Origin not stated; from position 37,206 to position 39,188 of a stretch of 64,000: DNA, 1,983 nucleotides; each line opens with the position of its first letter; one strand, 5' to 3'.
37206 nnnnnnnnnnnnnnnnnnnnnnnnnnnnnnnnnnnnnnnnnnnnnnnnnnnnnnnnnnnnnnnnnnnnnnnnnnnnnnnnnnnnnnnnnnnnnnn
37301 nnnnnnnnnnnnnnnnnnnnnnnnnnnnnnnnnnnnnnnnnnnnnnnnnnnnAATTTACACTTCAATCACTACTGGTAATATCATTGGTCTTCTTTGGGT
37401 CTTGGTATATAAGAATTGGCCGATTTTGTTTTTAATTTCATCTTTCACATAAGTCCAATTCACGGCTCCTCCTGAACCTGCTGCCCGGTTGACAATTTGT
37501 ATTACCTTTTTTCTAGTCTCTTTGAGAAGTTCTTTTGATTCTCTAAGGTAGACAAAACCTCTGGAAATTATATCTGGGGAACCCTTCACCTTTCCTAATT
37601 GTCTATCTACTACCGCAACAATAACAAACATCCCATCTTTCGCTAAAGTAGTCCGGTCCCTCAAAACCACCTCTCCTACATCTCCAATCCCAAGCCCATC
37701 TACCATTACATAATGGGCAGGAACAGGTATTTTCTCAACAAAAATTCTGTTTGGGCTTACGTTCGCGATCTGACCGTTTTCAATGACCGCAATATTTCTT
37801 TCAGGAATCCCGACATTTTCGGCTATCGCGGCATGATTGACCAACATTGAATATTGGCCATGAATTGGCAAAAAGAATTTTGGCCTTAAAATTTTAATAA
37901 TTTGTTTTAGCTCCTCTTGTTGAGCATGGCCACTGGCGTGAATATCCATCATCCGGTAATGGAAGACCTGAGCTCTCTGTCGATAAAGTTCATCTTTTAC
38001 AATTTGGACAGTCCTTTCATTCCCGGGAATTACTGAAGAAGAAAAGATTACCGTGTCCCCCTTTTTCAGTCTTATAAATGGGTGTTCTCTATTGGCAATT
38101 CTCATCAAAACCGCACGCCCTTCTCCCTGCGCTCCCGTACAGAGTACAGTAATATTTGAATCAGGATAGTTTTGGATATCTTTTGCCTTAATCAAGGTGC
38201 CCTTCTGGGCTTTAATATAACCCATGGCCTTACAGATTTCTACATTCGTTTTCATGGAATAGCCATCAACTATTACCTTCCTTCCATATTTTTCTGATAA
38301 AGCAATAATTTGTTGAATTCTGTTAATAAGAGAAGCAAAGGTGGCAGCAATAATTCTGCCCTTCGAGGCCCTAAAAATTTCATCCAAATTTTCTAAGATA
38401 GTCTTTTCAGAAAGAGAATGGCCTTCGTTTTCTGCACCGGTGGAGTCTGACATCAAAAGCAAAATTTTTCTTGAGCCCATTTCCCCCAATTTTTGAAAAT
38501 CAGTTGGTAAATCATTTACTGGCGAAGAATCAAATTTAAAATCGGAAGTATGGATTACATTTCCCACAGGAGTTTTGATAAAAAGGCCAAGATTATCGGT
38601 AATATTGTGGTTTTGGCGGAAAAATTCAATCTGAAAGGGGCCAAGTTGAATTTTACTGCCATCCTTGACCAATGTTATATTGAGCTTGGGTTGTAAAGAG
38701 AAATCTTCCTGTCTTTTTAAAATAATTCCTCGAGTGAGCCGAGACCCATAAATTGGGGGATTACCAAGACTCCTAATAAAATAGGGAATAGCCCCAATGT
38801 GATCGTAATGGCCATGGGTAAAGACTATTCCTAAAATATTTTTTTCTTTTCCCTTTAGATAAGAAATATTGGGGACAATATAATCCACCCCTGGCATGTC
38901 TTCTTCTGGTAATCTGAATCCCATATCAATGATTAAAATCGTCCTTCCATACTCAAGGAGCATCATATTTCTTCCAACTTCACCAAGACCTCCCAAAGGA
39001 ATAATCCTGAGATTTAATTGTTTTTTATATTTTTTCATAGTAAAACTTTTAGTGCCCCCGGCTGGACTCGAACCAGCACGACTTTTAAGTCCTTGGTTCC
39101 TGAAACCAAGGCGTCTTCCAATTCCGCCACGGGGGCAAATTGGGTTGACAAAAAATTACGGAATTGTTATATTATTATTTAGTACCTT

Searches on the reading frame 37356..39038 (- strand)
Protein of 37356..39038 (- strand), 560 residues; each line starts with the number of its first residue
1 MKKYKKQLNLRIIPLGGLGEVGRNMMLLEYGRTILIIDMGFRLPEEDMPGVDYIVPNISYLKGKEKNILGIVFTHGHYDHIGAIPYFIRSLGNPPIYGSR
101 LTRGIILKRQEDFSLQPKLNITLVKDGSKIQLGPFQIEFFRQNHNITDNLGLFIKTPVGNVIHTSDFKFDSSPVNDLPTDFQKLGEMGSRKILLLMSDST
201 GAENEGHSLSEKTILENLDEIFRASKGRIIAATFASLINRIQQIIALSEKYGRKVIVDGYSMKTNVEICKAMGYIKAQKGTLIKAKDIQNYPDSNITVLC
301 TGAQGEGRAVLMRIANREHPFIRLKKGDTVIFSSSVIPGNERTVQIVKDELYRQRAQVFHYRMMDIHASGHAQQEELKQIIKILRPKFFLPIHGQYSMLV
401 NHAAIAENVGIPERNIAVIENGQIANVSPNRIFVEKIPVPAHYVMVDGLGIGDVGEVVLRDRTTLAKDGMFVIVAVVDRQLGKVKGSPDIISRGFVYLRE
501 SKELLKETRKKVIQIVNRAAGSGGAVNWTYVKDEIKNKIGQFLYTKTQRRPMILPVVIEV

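Call 34: search_protein_families(library=pfam, proteins=[window:37356-39038:-])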
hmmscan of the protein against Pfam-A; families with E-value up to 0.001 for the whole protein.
window:37356-39038:- (560 aa): 5 families
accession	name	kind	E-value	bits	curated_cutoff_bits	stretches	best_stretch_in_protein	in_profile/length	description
PF22505.1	RNase_J_b_CASP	-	1.9e-45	154.2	27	1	226-350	1-125/126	Ribonuclease J, beta-CASP domain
PF17770.6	RNase_J_C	-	2.5e-29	102.7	23.8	1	458-560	1-102/102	Ribonuclease J C-terminal domain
PF00753.33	Lactamase_B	-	2.8e-11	44.2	22.7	1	19-104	2-80/196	Metallo-beta-lactamase superfamily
PF12706.13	Lactamase_B_2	-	5.9e-10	39.5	27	1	66-168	29-144/200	Beta-lactamase superfamily domain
PF07521.17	RMMBL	-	3.4e-09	37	21.6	1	365-411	10-58/63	Zn-dependent metallo-hydrolase RNA specificity domain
